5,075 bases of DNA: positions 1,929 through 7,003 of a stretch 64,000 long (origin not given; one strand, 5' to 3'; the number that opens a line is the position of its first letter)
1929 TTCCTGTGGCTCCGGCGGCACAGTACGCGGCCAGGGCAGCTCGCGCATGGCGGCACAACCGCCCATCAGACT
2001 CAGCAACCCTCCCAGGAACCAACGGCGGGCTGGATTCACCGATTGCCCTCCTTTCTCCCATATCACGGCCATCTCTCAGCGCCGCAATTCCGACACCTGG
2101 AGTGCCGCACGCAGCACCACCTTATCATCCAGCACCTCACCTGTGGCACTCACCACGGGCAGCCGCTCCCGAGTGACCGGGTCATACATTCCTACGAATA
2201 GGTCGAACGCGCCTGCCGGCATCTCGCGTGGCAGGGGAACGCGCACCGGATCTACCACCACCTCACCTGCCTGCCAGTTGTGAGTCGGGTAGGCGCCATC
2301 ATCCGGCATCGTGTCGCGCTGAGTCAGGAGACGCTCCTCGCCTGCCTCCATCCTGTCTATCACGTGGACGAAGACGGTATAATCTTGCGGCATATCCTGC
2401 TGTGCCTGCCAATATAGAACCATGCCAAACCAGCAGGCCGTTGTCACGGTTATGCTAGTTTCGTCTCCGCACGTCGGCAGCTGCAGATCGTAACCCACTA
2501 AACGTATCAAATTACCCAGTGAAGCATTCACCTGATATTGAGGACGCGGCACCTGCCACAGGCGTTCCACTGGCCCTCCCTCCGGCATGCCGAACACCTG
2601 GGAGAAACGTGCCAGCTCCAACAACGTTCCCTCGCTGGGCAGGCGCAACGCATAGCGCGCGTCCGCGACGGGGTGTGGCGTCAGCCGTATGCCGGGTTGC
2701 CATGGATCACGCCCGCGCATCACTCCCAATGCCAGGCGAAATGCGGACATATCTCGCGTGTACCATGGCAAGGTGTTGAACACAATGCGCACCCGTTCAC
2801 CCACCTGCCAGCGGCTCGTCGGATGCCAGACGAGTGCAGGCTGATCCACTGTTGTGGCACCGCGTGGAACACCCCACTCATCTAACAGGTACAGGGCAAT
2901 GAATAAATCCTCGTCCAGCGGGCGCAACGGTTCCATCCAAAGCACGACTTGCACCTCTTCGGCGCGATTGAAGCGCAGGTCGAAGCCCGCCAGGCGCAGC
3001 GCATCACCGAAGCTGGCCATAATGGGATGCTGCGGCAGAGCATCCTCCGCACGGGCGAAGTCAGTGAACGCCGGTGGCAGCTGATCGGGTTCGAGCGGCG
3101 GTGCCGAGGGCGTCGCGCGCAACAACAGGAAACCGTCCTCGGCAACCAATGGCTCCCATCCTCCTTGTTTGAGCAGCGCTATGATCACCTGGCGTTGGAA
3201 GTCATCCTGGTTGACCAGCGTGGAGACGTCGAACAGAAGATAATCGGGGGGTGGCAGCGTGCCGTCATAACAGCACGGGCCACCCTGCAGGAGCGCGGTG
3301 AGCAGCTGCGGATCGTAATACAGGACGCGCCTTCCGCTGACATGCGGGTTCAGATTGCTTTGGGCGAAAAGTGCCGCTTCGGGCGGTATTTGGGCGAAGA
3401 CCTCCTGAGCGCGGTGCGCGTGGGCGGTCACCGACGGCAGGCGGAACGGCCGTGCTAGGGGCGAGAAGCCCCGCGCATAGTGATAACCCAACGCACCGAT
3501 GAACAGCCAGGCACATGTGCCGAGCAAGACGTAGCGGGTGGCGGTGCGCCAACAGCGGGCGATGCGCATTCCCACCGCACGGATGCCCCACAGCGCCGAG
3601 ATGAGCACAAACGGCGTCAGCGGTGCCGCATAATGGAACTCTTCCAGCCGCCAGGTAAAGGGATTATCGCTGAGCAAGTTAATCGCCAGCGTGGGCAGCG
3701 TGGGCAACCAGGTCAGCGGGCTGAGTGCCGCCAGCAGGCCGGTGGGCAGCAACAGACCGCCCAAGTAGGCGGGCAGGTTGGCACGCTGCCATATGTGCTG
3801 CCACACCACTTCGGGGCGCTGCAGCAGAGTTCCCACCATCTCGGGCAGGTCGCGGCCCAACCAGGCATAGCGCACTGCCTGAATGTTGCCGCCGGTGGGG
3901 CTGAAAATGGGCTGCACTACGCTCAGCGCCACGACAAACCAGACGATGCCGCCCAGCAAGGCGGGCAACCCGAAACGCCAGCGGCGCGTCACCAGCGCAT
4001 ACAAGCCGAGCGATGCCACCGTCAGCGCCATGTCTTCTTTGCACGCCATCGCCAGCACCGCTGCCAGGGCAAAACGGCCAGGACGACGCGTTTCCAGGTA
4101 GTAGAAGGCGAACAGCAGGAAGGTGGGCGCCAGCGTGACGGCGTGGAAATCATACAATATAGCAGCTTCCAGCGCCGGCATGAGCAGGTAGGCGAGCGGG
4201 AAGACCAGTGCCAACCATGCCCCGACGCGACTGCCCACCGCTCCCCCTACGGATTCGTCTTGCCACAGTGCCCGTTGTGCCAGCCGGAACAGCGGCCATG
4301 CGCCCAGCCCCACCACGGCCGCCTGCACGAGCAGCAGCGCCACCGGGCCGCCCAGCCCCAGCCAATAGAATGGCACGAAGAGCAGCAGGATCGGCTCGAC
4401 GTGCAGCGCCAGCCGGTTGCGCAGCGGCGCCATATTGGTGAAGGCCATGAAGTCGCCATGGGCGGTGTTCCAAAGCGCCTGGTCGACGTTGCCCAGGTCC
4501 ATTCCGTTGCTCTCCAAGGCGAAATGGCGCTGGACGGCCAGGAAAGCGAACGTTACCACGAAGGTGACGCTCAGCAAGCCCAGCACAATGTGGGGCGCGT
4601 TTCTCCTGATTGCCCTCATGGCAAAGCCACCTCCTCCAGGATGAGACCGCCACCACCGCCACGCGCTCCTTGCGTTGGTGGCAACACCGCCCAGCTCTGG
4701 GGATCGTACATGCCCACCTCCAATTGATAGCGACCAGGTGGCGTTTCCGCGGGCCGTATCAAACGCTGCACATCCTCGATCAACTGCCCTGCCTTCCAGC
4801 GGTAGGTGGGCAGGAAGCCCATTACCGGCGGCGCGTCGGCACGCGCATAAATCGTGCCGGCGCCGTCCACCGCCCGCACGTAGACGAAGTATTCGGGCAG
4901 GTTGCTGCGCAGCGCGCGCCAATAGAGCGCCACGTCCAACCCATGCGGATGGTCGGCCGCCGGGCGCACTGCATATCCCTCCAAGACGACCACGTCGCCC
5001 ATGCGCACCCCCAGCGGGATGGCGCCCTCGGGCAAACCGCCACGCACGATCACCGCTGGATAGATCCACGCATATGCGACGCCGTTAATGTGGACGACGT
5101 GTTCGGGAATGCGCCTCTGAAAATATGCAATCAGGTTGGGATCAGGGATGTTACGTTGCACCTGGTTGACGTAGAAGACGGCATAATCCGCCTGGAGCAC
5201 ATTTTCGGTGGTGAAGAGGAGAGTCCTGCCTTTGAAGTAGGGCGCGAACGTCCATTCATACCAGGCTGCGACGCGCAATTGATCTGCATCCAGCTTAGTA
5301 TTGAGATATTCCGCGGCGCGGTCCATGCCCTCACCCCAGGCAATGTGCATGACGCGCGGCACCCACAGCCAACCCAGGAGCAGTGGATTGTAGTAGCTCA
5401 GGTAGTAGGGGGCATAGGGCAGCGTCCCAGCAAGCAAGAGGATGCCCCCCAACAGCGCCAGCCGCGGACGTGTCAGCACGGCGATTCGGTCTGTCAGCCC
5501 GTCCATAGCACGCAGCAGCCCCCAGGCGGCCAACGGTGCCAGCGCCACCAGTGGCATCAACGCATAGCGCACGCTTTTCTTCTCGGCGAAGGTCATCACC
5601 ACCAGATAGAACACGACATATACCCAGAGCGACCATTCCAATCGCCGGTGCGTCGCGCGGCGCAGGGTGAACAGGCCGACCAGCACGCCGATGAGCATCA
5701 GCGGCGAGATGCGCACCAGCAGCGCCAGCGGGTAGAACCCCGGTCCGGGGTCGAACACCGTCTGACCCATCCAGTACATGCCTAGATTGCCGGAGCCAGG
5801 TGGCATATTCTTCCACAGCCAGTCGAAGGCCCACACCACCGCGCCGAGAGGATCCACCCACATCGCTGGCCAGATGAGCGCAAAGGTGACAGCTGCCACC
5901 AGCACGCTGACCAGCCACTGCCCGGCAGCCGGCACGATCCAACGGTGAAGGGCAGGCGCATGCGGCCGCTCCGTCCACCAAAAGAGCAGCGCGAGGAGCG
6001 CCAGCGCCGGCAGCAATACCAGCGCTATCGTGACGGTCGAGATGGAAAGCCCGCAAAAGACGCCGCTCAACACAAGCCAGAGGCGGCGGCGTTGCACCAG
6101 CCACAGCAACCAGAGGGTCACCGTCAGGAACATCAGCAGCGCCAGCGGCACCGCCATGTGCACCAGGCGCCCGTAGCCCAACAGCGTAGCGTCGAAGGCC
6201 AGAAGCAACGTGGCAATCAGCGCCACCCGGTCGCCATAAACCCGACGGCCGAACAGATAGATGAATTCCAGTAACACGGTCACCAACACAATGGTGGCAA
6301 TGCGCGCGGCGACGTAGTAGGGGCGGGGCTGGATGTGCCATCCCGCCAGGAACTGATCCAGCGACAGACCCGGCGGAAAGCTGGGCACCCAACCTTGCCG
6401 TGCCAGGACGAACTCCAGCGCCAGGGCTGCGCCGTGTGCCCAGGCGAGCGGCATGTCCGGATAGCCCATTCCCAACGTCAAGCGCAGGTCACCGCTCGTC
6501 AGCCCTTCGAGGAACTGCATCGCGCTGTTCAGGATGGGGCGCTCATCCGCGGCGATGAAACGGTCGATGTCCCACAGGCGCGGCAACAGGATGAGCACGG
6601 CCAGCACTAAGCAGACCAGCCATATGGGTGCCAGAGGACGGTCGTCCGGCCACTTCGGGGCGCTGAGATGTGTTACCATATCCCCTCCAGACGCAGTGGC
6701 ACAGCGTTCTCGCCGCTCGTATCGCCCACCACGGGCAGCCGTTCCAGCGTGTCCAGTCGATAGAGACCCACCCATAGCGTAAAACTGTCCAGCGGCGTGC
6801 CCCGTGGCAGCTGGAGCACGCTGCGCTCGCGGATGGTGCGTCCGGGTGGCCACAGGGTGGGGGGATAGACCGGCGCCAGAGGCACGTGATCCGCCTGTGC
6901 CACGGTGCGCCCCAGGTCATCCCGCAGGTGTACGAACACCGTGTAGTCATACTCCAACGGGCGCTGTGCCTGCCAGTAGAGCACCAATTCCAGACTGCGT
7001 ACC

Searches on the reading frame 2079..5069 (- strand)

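Call 101: search_protein_families(library=pfam, proteins=[window:2079-5069:-], max_evalue=0.0001)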
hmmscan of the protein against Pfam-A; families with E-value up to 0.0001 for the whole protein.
window:2079-5069:- (997 aa): 1 family
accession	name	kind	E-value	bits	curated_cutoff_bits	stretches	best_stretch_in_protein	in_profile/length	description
PF09852.15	DUF2079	-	2.7e-67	228.3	28.2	1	181-649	1-459/459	Predicted membrane protein (DUF2079)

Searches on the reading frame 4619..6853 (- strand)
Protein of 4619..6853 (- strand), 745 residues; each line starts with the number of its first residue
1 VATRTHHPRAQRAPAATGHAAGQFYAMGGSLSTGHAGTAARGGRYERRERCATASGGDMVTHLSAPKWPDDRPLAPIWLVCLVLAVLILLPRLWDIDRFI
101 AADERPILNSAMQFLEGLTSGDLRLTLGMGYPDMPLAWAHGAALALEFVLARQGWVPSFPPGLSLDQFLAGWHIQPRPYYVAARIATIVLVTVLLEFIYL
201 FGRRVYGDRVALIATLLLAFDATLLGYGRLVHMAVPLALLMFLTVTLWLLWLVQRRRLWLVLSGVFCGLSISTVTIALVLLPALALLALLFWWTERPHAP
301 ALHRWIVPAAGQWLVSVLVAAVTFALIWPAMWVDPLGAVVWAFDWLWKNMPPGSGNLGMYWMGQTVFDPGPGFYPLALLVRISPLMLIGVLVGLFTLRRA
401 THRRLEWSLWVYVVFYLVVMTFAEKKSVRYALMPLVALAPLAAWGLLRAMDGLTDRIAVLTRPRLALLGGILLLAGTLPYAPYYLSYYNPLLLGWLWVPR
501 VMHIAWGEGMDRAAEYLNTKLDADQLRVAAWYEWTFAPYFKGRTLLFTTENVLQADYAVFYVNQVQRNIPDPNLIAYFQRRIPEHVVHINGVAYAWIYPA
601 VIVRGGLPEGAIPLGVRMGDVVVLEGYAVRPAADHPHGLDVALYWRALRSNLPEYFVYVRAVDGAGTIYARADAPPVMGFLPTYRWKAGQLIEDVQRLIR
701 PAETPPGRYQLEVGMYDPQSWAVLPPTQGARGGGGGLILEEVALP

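Call 101: search_protein_families(library=pfam, proteins=[window:4619-6853:-], max_evalue=0.0001)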
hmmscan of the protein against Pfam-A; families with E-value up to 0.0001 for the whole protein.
window:4619-6853:- (745 aa): 2 families
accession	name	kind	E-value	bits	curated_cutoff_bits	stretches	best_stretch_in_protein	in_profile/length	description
PF13231.12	PMT_2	-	2.2e-06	28.4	26.1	1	182-292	23-132/160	Dolichyl-phosphate-mannose-protein mannosyltransferase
PF02366.24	PMT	-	2.4e-06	27.7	22.7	1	159-294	62-202/245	Dolichyl-phosphate-mannose-protein mannosyltransferase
